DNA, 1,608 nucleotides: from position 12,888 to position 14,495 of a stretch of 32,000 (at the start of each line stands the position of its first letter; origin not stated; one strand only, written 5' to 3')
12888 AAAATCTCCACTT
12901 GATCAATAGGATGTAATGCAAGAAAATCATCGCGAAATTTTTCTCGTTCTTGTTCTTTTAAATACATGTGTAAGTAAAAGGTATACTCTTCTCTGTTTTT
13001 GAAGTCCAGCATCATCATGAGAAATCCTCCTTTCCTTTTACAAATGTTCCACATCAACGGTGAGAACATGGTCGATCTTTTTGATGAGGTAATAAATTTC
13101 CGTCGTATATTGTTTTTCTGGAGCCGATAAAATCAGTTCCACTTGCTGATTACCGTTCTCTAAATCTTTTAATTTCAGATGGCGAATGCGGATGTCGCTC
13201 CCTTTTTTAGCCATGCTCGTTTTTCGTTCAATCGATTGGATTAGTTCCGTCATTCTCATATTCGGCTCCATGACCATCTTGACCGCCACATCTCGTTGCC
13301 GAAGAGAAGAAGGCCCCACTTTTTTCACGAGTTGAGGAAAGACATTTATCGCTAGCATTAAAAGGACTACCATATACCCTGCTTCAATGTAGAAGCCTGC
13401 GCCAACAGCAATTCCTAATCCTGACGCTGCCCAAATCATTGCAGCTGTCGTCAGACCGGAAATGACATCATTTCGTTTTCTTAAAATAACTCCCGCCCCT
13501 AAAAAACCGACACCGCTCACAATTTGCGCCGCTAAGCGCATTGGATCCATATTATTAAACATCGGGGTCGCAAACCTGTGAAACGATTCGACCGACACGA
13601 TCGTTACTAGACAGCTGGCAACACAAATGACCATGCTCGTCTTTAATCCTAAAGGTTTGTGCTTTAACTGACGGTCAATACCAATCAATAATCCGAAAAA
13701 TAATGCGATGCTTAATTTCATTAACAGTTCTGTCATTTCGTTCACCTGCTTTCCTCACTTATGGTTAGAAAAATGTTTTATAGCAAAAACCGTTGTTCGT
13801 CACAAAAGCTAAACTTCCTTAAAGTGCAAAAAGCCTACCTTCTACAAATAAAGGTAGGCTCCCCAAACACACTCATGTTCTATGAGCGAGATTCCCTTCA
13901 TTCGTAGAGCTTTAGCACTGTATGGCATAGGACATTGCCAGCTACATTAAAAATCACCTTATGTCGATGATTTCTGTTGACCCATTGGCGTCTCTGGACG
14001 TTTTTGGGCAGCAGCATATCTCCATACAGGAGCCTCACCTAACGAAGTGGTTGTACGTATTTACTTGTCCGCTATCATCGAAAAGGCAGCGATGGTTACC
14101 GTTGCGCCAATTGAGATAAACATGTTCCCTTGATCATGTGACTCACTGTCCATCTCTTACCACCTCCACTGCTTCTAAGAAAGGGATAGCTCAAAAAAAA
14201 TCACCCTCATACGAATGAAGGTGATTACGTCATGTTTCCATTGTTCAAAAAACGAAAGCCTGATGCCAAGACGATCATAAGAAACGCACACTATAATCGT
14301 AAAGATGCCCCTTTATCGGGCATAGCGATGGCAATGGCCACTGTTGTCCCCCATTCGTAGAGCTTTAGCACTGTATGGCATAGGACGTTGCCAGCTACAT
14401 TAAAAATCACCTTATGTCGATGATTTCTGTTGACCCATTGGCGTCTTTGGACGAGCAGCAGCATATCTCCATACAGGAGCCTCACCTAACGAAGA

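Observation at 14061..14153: M-box-controlled 30-aa hydrophobic micro-protein immediately upstream of mgtC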

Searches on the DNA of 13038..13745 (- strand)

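Call 6: search_rna_families(sources=[L001, L002, L003, L004, L005, L006, L007, L008, L009, L010, L011, L012, L013, L014, L015, L016], threshold=gathering)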
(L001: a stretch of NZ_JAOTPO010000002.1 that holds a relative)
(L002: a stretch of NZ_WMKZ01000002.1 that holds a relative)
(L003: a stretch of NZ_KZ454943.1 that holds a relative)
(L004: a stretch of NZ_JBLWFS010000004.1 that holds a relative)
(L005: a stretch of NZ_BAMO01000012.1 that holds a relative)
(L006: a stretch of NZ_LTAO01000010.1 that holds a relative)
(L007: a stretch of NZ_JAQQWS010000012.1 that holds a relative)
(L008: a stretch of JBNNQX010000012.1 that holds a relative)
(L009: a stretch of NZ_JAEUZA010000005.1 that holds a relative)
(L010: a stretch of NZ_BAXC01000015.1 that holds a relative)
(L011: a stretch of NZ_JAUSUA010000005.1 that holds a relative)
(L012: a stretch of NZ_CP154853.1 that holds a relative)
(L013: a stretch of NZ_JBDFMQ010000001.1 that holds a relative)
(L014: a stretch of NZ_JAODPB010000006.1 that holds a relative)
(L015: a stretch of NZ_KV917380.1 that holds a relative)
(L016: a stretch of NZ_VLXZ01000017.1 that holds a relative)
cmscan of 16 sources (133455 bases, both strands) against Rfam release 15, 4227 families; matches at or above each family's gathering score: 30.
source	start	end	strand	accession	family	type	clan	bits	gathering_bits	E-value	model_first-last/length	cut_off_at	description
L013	6118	8696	-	RF02541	LSU_rRNA_bacteria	Gene; rRNA;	CL00112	2637.5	50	0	352-2925/2925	5'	Bacterial large subunit ribosomal RNA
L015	6690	8696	-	RF02541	LSU_rRNA_bacteria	Gene; rRNA;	CL00112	2058.4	50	0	927-2925/2925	5'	Bacterial large subunit ribosomal RNA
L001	2080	2244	+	RF00380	Magnesium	Cis-reg; riboswitch;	-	149.1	44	1.3e-33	1-169/169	no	M-box riboswitch aptamer (ykoK leader)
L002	2114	2278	+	RF00380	Magnesium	Cis-reg; riboswitch;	-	147.8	44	2.9e-33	1-169/169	no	M-box riboswitch aptamer (ykoK leader)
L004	1428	1592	+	RF00380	Magnesium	Cis-reg; riboswitch;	-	147.7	44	3.1e-33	1-169/169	no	M-box riboswitch aptamer (ykoK leader)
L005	2210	2373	+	RF00380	Magnesium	Cis-reg; riboswitch;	-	146.8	44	5.2e-33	1-169/169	no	M-box riboswitch aptamer (ykoK leader)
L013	5794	5909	-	RF00001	5S_rRNA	Gene; rRNA;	CL00113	97.3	38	1.3e-19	1-120/120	no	5S ribosomal RNA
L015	6375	6490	-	RF00001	5S_rRNA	Gene; rRNA;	CL00113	97.3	38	1.3e-19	1-120/120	no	5S ribosomal RNA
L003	2489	2604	-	RF00001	5S_rRNA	Gene; rRNA;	CL00113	97.1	38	1.4e-19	1-120/120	no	5S ribosomal RNA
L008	8044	8159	-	RF00001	5S_rRNA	Gene; rRNA;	CL00113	95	38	5.2e-19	1-120/120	no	5S ribosomal RNA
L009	8044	8159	-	RF00001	5S_rRNA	Gene; rRNA;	CL00113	95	38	5.2e-19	1-120/120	no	5S ribosomal RNA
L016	6797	6912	-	RF00001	5S_rRNA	Gene; rRNA;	CL00113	95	38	5.2e-19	1-120/120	no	5S ribosomal RNA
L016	8429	8544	-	RF00001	5S_rRNA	Gene; rRNA;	CL00113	95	38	5.2e-19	1-120/120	no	5S ribosomal RNA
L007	3641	3756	-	RF00001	5S_rRNA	Gene; rRNA;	CL00113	94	38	9.6e-19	1-120/120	no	5S ribosomal RNA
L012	3661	3776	-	RF00001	5S_rRNA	Gene; rRNA;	CL00113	94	38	9.6e-19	1-120/120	no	5S ribosomal RNA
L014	7458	7573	-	RF00001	5S_rRNA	Gene; rRNA;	CL00113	92.5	38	2.3e-18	1-120/120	no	5S ribosomal RNA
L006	3694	3809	-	RF00001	5S_rRNA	Gene; rRNA;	CL00113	90.3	38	8.8e-18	1-120/120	no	5S ribosomal RNA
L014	7880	7993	-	RF02541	LSU_rRNA_bacteria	Gene; rRNA;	CL00112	75.2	50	5.6e-20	2812-2925/2925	5'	Bacterial large subunit ribosomal RNA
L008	2638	2711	-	RF00005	tRNA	Gene; tRNA;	CL00001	66.5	29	6.1e-12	1-71/71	no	tRNA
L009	2640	2713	-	RF00005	tRNA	Gene; tRNA;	CL00001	66.5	29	6.1e-12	1-71/71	no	tRNA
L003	2360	2433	-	RF00005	tRNA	Gene; tRNA;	CL00001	66.1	29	7.8e-12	1-71/71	no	tRNA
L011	2643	2716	-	RF00005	tRNA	Gene; tRNA;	CL00001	66.1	29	7.8e-12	1-71/71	no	tRNA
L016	2599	2672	-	RF00005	tRNA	Gene; tRNA;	CL00001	66.1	29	7.8e-12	1-71/71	no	tRNA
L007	3290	3363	-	RF00005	tRNA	Gene; tRNA;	CL00001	63.3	29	4.5e-11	1-71/71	no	tRNA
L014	1157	1230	-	RF00005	tRNA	Gene; tRNA;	CL00001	63.3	29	4.5e-11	1-71/71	no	tRNA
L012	3397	3470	-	RF00005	tRNA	Gene; tRNA;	CL00001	62.5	29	7.5e-11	1-71/71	no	tRNA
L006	3451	3524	-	RF00005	tRNA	Gene; tRNA;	CL00001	62.1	29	9.6e-11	1-71/71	no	tRNA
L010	1540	1613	-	RF00005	tRNA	Gene; tRNA;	CL00001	62.1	29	9.6e-11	1-71/71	no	tRNA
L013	1519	1592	-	RF00005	tRNA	Gene; tRNA;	CL00001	62.1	29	9.6e-11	1-71/71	no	tRNA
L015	1524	1597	-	RF00005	tRNA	Gene; tRNA;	CL00001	62.1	29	9.6e-11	1-71/71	no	tRNA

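Call 14: search_rna_families(sources=[L017, L018, L019, L020, L021, L022, L023, L024, L025, L026, L027, L029], threshold=gathering)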
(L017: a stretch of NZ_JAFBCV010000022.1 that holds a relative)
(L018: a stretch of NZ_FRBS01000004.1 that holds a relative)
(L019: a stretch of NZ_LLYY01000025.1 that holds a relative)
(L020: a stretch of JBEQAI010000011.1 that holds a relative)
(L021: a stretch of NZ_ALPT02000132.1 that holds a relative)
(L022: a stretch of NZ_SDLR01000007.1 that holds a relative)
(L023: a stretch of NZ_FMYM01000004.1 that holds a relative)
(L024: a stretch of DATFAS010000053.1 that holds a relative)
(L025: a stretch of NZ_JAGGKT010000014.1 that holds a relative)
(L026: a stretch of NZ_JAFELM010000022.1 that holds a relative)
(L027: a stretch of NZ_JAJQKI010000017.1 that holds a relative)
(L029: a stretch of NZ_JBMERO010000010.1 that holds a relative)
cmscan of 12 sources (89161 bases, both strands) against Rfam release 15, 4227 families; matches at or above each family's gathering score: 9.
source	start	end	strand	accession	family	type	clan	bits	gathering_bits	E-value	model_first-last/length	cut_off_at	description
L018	6414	6754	-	RF02541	LSU_rRNA_bacteria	Gene; rRNA;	CL00112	347.3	50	2.8e-110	2585-2925/2925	5'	Bacterial large subunit ribosomal RNA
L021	586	701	-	RF00001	5S_rRNA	Gene; rRNA;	CL00113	94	38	6.4e-19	1-120/120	no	5S ribosomal RNA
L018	5942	6057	-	RF00001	5S_rRNA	Gene; rRNA;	CL00113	91.1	38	3.7e-18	1-120/120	no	5S ribosomal RNA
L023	1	105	+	RF00001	5S_rRNA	Gene; rRNA;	CL00113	74.9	38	7.2e-14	12-120/120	5'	5S ribosomal RNA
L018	1148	1221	-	RF00005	tRNA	Gene; tRNA;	CL00001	63.3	29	3e-11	1-71/71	no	tRNA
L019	2079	2152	-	RF00005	tRNA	Gene; tRNA;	CL00001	63.3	29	3e-11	1-71/71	no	tRNA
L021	321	394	-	RF00005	tRNA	Gene; tRNA;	CL00001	62.5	29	5e-11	1-71/71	no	tRNA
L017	2182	2255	-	RF00005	tRNA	Gene; tRNA;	CL00001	62.1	29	6.4e-11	1-71/71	no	tRNA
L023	4390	4463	+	RF00005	tRNA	Gene; tRNA;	CL00001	62.1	29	6.4e-11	1-71/71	no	tRNA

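Call 22: search_rna_families(sources=[L053, L046, L045, L047], threshold=gathering)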
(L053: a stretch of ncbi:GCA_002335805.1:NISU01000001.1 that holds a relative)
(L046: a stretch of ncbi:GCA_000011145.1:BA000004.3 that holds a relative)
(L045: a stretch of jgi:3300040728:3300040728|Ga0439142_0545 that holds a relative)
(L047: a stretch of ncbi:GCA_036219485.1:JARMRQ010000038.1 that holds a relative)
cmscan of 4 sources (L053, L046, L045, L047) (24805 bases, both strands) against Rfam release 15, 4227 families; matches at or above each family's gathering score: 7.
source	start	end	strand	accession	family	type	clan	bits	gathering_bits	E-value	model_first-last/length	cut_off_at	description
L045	2184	2347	+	RF00380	Magnesium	Cis-reg; riboswitch;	-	149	44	2.6e-34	1-169/169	no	M-box riboswitch aptamer (ykoK leader)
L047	2184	2347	+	RF00380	Magnesium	Cis-reg; riboswitch;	-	149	44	2.6e-34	1-169/169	no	M-box riboswitch aptamer (ykoK leader)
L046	2184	2347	+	RF00380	Magnesium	Cis-reg; riboswitch;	-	147.9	44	5e-34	1-169/169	no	M-box riboswitch aptamer (ykoK leader)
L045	1728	1893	+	RF00380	Magnesium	Cis-reg; riboswitch;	-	142.2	44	1.6e-32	1-169/169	no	M-box riboswitch aptamer (ykoK leader)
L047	1728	1893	+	RF00380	Magnesium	Cis-reg; riboswitch;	-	142.2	44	1.6e-32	1-169/169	no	M-box riboswitch aptamer (ykoK leader)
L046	1731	1896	+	RF00380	Magnesium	Cis-reg; riboswitch;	-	139.7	44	7.2e-32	1-169/169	no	M-box riboswitch aptamer (ykoK leader)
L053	1610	1776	+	RF00380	Magnesium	Cis-reg; riboswitch;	-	139.3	44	9.2e-32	1-169/169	no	M-box riboswitch aptamer (ykoK leader)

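Call 34: search_rna_families(sources=[L060, L061, L062, L063], threshold=gathering)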
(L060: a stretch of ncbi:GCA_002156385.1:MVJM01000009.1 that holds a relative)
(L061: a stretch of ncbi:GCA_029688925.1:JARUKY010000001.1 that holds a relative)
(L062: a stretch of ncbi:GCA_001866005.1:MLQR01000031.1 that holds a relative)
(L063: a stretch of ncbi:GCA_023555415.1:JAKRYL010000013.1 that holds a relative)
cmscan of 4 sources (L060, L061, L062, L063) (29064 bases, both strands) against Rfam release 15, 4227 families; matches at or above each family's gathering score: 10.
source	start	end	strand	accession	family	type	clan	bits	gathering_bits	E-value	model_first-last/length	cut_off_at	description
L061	3217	3379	+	RF00380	Magnesium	Cis-reg; riboswitch;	-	151.3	44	7.4e-35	1-169/169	no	M-box riboswitch aptamer (ykoK leader)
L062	1440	1607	+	RF00380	Magnesium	Cis-reg; riboswitch;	-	147.8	44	6.5e-34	1-169/169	no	M-box riboswitch aptamer (ykoK leader)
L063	3239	3400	+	RF00380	Magnesium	Cis-reg; riboswitch;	-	145.8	44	2.1e-33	1-169/169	no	M-box riboswitch aptamer (ykoK leader)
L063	931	1096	+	RF00380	Magnesium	Cis-reg; riboswitch;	-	139.5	44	9.4e-32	1-169/169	no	M-box riboswitch aptamer (ykoK leader)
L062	3237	3399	+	RF00380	Magnesium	Cis-reg; riboswitch;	-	137.1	44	4.1e-31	1-169/169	no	M-box riboswitch aptamer (ykoK leader)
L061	1265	1430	+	RF00380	Magnesium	Cis-reg; riboswitch;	-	136.7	44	5.1e-31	1-169/169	no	M-box riboswitch aptamer (ykoK leader)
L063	1479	1643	+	RF00380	Magnesium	Cis-reg; riboswitch;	-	134.4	44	2.1e-30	1-169/169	no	M-box riboswitch aptamer (ykoK leader)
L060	1935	2050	-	RF00001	5S_rRNA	Gene; rRNA;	CL00113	97.6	38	2.3e-20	1-120/120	no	5S ribosomal RNA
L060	5823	5928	-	RF00001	5S_rRNA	Gene; rRNA;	CL00113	82.3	38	2.6e-16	11-120/120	5'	5S ribosomal RNA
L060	1645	1718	-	RF00005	tRNA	Gene; tRNA;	CL00001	64.5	29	4.6e-12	1-71/71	no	tRNA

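Call 48: search_rna_families(sources=[L064, L065, L068], threshold=gathering)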
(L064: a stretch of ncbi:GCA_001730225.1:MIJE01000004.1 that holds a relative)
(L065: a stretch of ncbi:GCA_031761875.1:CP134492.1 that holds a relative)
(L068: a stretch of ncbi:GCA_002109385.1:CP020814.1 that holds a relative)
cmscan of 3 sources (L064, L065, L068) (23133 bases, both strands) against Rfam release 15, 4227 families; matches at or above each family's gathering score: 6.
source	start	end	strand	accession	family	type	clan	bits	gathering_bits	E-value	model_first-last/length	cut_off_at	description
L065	1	2482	+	RF02541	LSU_rRNA_bacteria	Gene; rRNA;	CL00112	2557.8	50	0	470-2925/2925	5'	Bacterial large subunit ribosomal RNA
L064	1604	1768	+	RF00380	Magnesium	Cis-reg; riboswitch;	-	145.6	44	1.9e-33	1-169/169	no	M-box riboswitch aptamer (ykoK leader)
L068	1526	1692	+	RF00380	Magnesium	Cis-reg; riboswitch;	-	141.7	44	2e-32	1-169/169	no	M-box riboswitch aptamer (ykoK leader)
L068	1134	1300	+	RF00380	Magnesium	Cis-reg; riboswitch;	-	139.2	44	9.2e-32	1-169/169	no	M-box riboswitch aptamer (ykoK leader)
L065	5219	5367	-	RF00379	c-di-AMP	Cis-reg; riboswitch;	-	100.9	38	3e-23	1-134/134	no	c-di-AMP riboswitch aptamer (ydaO/yuaA leader)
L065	2580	2695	+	RF00001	5S_rRNA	Gene; rRNA;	CL00113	94.7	38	1.1e-19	1-120/120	no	5S ribosomal RNA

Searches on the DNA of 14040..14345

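Call 73: search_rna_families(source=window, start=14040, end=14345, threshold=evalue, max_evalue=1)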
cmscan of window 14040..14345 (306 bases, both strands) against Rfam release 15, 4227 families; matches with E-value up to 1: 1.
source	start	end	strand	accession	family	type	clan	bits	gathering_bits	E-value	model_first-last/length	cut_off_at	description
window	14185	14242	-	RF02454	ncr982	Gene; sRNA;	-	21.9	50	0.58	1-79/79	no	Bacillus sRNA ncr982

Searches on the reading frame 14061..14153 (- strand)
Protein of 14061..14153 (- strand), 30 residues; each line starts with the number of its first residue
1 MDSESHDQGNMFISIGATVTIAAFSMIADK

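Call 16: find_encoding_contigs(protein=window:14061-14153:-, flank=3000, max_places=10)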
Protein window:14061-14153:- (30 aa): no gene with exactly this product is on record in the collection.

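Call 25: list_cluster_members(proteins=[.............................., window:14064-14153:-, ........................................, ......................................, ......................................])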
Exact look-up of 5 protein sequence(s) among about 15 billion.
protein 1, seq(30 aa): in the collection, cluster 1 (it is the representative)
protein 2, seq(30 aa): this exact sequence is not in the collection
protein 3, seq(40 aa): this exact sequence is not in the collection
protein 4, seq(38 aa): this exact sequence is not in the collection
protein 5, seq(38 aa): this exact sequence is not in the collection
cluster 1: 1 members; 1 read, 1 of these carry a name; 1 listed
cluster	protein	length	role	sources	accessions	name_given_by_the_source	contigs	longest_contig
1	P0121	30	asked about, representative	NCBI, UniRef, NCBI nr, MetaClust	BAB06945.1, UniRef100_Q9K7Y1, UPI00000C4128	BH3226 [Halalkalibacterium halodurans C-125] | BH3226 protein n=1 Tax=Halalkalibacterium halodurans (strain ATCC BAA-125 / DSM 18197 / ... | status=active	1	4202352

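Call 58: search_protein_families(library=ncbifam, proteins=[window:14064-14153:-], max_evalue=10)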
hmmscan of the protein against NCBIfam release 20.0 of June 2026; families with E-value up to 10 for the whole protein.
seq(30 aa): 0 families

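Call 59: search_protein_families(library=pfam, proteins=[window:14064-14153:-], max_evalue=10)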
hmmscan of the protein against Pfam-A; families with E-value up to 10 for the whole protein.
seq(30 aa): 0 families

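Call 68: search_protein_representatives(protein=window:14064-14153:-)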
Query: 30 residues. Proteins with E-value up to 0.001 (for the whole library): 2; up to 1e-10: 2; up to 1e-30: 0. The best 2 are listed.
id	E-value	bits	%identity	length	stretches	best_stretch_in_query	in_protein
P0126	2.7e-12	58.0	42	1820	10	5-24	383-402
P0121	3.4e-11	54.8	97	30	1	1-30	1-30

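Call 70: search_protein_families(library=pfam, proteins=[P0126], max_evalue=0.001)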
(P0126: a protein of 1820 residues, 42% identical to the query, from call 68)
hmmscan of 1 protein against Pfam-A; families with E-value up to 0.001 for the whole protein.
P0126 (1820 aa): 2 families
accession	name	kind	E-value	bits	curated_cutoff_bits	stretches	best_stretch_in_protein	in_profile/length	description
PF02629.25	CoA_binding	-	0.0007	20.7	22.3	0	1617-1692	14-87/97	CoA binding domain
PF18203.6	IPTL-CTERM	-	0.00071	19.8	20.8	0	1786-1801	3-18/28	IPTL-CTERM motif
